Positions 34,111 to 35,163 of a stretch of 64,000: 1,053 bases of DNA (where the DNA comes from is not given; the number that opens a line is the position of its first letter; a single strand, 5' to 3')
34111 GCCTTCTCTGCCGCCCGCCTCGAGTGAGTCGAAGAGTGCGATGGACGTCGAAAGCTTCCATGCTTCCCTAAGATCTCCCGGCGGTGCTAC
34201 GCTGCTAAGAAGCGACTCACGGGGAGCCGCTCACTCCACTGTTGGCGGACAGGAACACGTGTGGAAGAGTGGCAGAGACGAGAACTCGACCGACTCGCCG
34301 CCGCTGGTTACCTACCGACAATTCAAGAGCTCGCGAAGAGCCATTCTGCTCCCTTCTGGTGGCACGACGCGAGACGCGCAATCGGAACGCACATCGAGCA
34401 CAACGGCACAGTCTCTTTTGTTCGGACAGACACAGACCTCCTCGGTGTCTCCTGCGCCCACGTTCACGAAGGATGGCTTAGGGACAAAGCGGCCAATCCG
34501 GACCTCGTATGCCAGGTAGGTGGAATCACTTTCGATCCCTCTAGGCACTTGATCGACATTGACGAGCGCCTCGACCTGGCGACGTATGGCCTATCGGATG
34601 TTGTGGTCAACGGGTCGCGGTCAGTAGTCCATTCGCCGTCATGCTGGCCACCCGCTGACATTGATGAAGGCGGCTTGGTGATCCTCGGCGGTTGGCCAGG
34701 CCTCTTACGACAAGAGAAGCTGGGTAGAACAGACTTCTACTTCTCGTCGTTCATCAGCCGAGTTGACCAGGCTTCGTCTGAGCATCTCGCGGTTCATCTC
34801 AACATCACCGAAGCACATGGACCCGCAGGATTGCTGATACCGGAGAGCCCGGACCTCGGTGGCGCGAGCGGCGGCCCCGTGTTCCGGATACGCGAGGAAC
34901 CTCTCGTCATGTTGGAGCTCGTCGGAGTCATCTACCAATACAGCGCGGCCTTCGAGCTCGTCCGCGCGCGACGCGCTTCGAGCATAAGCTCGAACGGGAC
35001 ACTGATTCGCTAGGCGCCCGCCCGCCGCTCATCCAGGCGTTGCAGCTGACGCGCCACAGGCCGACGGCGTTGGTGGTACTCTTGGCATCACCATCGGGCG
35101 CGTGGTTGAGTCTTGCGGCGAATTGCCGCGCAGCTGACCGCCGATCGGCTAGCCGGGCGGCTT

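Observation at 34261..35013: Island gene 2: stand-alone cytoplasmic trypsin-like protease with complete catalytic triad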

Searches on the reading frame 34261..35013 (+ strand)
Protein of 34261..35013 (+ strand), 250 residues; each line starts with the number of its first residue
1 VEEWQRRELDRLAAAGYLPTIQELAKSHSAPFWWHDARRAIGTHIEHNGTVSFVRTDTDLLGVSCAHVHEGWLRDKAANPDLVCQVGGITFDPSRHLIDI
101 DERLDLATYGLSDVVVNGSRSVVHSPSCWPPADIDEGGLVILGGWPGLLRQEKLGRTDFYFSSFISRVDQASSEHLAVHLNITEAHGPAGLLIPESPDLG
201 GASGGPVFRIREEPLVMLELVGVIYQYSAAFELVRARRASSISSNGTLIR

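Call 3: search_protein_families(library=pfam, proteins=[window:34261-35013:+], max_evalue=10)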
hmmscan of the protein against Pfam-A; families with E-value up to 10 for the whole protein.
window:34261-35013:+ (250 aa): 0 families

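Call 7: find_homologous_proteins(query=window:34261-35013:+, max_evalue=0.01)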
Query window:34261-35013:+ (250 aa): 14 proteins with E <= 0.01 among 4599 candidates.
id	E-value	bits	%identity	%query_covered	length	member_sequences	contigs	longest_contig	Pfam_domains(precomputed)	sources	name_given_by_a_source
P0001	1.5e-166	570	100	100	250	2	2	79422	-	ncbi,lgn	-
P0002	1.6e-132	458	77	99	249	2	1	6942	-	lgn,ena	-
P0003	1.1e-122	426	72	100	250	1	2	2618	-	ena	-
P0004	9.9e-80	285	52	99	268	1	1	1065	-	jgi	jgi:hypothetical protein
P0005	2.7e-76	274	50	100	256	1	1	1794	-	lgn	-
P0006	5.4e-74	267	50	99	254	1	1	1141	-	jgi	-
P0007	5.9e-74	266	51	99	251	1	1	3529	-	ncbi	-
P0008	1.1e-67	246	49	99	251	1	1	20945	-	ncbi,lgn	-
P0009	2.2e-62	229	46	98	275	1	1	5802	PF13365.13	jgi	jgi:hypothetical protein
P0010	2.2e-61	225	47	91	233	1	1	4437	-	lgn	-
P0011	5.4e-54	201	43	99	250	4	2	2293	-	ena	-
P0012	4.3e-51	192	41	99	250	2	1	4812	-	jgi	jgi:hypothetical protein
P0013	4.9e-46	175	40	94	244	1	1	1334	-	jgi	-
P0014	3.8e-43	166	39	88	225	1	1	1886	-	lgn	-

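Call 8: search_solved_structures(query=window:34261-35013:+, max_evalue=10, show_alignments=3)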
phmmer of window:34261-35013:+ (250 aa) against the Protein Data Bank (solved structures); distinct sequences matched with E-value up to 10: 0.

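Call 10: search_solved_structures(query=A1, max_evalue=10, show_alignments=3)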
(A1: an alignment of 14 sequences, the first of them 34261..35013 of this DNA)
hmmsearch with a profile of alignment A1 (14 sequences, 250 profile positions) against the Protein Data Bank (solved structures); distinct sequences matched with E-value up to 10: 0.

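Call 11: search_protein_families(library=pfam, alignment_id=A1, max_evalue=1)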
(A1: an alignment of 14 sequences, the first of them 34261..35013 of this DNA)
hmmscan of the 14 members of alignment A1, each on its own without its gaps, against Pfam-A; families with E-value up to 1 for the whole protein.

A. member 1, window:34261-35013:+ (250 aa): 0 families

B. families by the number of members that match (of 14 scanned): 3 families
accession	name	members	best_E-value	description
PF13365.12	Trypsin_2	12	2.3e-05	Trypsin-like peptidase domain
PF19813.4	DUF6296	1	0.061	Family of unknown function (DUF6296)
PF23184.1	WD40_CFAP43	1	0.3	CFAP43, WD40 domain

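Call 13: find_encoding_contigs(protein=P0001, flank=10000, max_places=4)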
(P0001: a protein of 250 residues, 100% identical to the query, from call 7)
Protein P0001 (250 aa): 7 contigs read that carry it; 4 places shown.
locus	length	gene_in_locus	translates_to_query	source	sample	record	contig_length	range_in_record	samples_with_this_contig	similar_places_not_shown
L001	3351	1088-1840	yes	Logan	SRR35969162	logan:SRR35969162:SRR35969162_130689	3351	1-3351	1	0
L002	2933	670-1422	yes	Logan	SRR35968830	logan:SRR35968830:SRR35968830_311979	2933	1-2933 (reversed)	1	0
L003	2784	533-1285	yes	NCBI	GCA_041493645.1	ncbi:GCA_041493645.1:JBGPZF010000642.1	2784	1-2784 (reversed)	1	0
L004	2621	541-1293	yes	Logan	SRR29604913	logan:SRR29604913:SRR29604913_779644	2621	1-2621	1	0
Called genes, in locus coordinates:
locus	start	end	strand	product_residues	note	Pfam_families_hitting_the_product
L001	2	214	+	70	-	?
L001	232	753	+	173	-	-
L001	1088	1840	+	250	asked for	-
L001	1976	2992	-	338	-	PF01408:GFO_IDH_MocA, PF22725:GFO_IDH_MocA_C3, PF02894:GFO_IDH_MocA_C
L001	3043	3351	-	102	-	?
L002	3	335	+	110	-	?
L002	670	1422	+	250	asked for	-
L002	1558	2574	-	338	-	PF01408:GFO_IDH_MocA, PF22725:GFO_IDH_MocA_C3, PF02894:GFO_IDH_MocA_C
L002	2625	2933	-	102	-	?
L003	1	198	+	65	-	?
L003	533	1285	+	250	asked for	-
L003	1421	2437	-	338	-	PF01408:GFO_IDH_MocA, PF22725:GFO_IDH_MocA_C3, PF02894:GFO_IDH_MocA_C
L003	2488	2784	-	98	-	?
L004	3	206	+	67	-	?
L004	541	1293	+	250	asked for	-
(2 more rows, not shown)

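Call 14: find_encoding_contigs(protein=P0008, flank=10000, max_places=4)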
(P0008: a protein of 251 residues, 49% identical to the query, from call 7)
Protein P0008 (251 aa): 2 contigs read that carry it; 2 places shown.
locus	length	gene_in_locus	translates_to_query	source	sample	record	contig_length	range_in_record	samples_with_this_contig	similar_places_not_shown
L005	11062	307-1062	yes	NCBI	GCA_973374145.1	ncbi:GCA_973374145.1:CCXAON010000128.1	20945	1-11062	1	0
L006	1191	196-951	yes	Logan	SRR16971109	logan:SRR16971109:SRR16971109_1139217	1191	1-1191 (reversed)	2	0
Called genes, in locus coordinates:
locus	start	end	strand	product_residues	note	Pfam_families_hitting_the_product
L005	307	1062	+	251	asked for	-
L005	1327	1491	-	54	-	PF03446:NAD_binding_2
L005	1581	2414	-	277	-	-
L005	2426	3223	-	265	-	-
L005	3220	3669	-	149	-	-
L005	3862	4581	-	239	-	PF02798:GST_N, PF13409:GST_N_2, PF13417:GST_N_3, PF00043:GST_C (weak), PF13410:GST_C_2 (faint)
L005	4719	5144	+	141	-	PF02771:Acyl-CoA_dh_N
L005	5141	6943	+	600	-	PF00456:Transketolase_N, PF02779:Transket_pyr, PF02780:Transketolase_C, PF22613:Transketolase_C_1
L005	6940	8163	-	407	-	PF00390:malic, PF02826:2-Hacid_dh_C (weak), PF03949:Malic_M (faint)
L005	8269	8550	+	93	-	-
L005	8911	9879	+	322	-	PF00583:Acetyltransf_1, PF13508:Acetyltransf_7 (weak)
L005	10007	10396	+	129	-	PF13650:Asp_protease_2 (weak), PF13975:gag-asp_proteas (weak)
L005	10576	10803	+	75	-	PF04341:DUF485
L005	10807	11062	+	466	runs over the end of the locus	PF00474:SSF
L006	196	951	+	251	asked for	-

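Call 15: find_encoding_contigs(protein=P0002, flank=10000, max_places=3)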
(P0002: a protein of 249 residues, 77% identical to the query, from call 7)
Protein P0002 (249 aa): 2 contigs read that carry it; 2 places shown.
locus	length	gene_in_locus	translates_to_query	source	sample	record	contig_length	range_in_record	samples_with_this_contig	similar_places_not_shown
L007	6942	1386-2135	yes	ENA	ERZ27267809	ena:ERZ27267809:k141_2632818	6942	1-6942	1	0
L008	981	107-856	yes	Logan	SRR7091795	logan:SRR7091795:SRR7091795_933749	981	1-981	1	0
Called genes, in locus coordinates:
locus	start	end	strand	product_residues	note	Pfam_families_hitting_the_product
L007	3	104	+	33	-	?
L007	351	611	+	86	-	-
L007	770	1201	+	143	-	-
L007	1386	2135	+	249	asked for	-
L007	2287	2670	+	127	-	PF15569:Imm40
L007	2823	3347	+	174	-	PF24712:YxiG_2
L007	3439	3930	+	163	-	-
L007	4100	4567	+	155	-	PF06414:Zeta_toxin (weak), PF13671:AAA_33, PF13238:AAA_18 (weak)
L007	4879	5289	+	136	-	-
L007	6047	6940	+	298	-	?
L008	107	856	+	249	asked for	-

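Call 16: find_encoding_contigs(protein=P0009, flank=10000, max_places=3)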
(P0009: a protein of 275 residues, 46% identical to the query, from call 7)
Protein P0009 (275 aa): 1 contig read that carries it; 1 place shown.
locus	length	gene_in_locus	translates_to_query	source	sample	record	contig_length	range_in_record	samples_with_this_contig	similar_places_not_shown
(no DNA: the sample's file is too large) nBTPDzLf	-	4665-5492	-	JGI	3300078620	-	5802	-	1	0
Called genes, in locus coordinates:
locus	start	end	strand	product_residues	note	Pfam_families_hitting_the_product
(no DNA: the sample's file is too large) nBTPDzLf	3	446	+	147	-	?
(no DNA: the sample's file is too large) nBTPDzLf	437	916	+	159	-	PF14280:DUF4365 (weak)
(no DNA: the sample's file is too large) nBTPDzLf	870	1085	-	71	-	-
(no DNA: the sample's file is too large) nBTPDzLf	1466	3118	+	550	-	PF09903:DUF2130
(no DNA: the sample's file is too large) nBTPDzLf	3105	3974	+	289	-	-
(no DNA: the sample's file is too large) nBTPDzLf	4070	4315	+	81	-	PF09954:DUF2188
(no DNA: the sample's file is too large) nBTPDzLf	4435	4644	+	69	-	-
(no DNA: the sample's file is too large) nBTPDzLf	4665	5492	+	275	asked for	PF13365:Trypsin_2 (faint)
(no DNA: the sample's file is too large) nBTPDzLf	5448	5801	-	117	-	?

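Call 17: find_encoding_contigs(protein=P0012, flank=10000, max_places=3)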
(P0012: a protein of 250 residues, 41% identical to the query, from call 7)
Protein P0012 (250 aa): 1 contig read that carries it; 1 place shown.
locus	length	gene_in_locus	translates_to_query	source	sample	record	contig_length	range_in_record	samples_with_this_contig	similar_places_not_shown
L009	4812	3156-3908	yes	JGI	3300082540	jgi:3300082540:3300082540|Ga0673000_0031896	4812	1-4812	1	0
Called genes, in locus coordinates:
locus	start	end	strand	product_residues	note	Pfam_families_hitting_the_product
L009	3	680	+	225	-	?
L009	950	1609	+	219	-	PF00578:AhpC-TSA, PF08534:Redoxin, PF10417:1-cysPrx_C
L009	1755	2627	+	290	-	-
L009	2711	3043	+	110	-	-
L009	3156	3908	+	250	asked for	-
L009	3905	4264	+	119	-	-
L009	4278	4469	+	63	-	-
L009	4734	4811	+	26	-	?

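Call 18: predict_structure(alignment_id=A1)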
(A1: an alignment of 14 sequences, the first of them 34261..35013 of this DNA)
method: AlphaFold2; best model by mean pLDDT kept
length: 250 residues; sequences in the alignment: 14
mean_pLDDT: 82.6   pTM: 0.83
mean pLDDT of the five models: 82.6, 81.5, 81.3, 80.3, 75.3
residues with pLDDT >= 90: 92; 70-90: 117; 50-70: 30; < 50: 11
segments of 3 or more residues with pLDDT < 50: 148-158
pLDDT, mean of each block of 10 residues (from residue 1): 73 79 85 83 75 93 93 91 86 93 95 87 91 91 66 46 83 91 67 61 84 79 88 91 95
secondary structure, 60 per line:
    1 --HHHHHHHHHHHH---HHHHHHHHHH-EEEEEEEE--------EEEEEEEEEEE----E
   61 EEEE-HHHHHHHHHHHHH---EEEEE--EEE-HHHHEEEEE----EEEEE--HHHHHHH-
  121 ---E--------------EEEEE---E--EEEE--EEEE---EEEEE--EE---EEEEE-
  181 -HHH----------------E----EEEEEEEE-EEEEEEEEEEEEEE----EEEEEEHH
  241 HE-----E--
elements in order: H3-14 H18-27 E29-36 E45-55 E60-64 H66-78 E82-86 E89-91 H93-96 E97-101 E106-110 H113-119 E139-143 E150-153 E156-159 E163-167 E175-179 E206-213 E215-228 E233-238

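Call 22: fold_search(model_id=the predicted structure, library=pdb)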
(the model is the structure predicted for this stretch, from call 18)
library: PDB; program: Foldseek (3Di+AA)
matches with E <= 10: 608; with E <= 0.001: 184
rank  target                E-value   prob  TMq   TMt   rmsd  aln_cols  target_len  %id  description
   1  8se7_A                1.0e-05  1.00  0.49  0.60   5.6       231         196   12  HTRA-1 PDSA bound to CKP 1A8 (released 2024-07-03)
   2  6q24                  1.2e-05  1.00  0.47  0.54   5.6       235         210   13  Structure of pro-Esp mutant- S235A (released 2019-08-21)
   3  8se7_K                1.5e-05  1.00  0.48  0.60   6.4       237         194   13  HTRA-1 PDSA bound to CKP 1A8 (released 2024-07-03)
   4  8se8_R                1.6e-05  1.00  0.50  0.62   5.7       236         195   12  HTRA-1 PD/SA bound to CKP 1G10 (released 2024-07-03)
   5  6z0x_C                2.1e-05  1.00  0.50  0.60   5.4       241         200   12  HtrA1 inactive protease domain S328A with CARASIL mutations D174R R274Q (released 2021-05-19)
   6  8w20_C                2.1e-05  1.00  0.46  0.31   6.7       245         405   14  Umb1 umbrella toxin particle (released 2024-04-17)
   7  4ri0_C                2.4e-05  1.00  0.50  0.61   5.8       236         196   14  Serine Protease HtrA3, mutationally inactivated (released 2014-10-29)
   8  8se8_B                2.6e-05  1.00  0.47  0.60   5.5       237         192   13  HTRA-1 PD/SA bound to CKP 1G10 (released 2024-07-03)
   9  8sdp_B                2.6e-05  1.00  0.50  0.63   5.0       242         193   12  HTRA-1 PDSA bound to CKP 3A7 (released 2024-07-03)
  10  8se8_A                2.6e-05  1.00  0.47  0.59   6.4       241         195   13  HTRA-1 PD/SA bound to CKP 1G10 (released 2024-07-03)
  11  8se7_Q                2.7e-05  1.00  0.49  0.61   5.4       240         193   12  HTRA-1 PDSA bound to CKP 1A8 (released 2024-07-03)
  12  3tjo_A                2.7e-05  1.00  0.45  0.55   6.6       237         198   14  HtrA1 catalytic domain, mutationally inactivated (released 2012-05-16)
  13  3mhw                  2.9e-05  1.00  0.50  0.51   6.9       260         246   14  The complex crystal Structure of Urokianse and 2-Aminobenzothiazole (released 2010-04-21)
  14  1bda_A                2.9e-05  1.00  0.49  0.47   7.1       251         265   15  CATALYTIC DOMAIN OF HUMAN SINGLE CHAIN TISSUE PLASMINOGEN ACTIVATOR IN COMPLEX WITH DANSYL-EGR-CMK (DANSYL-GLU-GLY-ARG (released 1999-05-11)
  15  8se8_Q                3.0e-05  1.00  0.46  0.58   6.3       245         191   12  HTRA-1 PD/SA bound to CKP 1G10 (released 2024-07-03)
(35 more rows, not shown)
